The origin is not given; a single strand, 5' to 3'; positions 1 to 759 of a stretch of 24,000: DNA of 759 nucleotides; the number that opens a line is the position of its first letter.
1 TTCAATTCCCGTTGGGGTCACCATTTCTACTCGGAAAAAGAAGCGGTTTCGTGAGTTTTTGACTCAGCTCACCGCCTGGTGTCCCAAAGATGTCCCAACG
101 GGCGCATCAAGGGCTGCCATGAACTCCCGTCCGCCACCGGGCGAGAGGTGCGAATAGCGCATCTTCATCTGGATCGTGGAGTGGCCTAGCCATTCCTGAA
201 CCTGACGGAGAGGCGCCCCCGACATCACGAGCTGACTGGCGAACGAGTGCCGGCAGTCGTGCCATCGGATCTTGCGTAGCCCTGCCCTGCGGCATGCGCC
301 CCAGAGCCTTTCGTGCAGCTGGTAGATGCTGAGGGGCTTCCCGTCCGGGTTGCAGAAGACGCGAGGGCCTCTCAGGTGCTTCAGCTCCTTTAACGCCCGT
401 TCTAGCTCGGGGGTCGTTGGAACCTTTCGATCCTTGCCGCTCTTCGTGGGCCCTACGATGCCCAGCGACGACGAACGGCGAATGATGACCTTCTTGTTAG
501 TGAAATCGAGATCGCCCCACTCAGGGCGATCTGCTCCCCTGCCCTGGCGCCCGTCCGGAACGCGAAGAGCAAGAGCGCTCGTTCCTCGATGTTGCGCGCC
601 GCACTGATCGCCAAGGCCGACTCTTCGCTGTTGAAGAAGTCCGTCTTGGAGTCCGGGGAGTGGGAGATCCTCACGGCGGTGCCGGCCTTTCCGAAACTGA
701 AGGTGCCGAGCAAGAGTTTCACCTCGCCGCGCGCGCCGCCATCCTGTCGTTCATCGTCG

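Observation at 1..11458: The whole selenium cluster sits on a tRNA-bounded island with an exact 21-bp direct repeat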

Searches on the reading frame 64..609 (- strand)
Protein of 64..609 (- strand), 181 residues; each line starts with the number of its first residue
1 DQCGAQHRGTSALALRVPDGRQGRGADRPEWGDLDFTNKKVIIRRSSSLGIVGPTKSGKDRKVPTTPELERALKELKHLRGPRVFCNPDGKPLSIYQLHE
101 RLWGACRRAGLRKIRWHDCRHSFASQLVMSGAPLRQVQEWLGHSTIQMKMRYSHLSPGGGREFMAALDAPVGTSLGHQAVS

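Call 7: search_protein_families(library=pfam, proteins=[window:64-609:-], max_evalue=0.01)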
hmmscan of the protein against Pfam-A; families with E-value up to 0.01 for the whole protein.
window:64-609:- (181 aa): 1 family
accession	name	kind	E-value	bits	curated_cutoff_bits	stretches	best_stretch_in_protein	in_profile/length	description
PF00589.27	Phage_integrase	-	2.8e-22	79.7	27.1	1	30-156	45-169/172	Phage integrase family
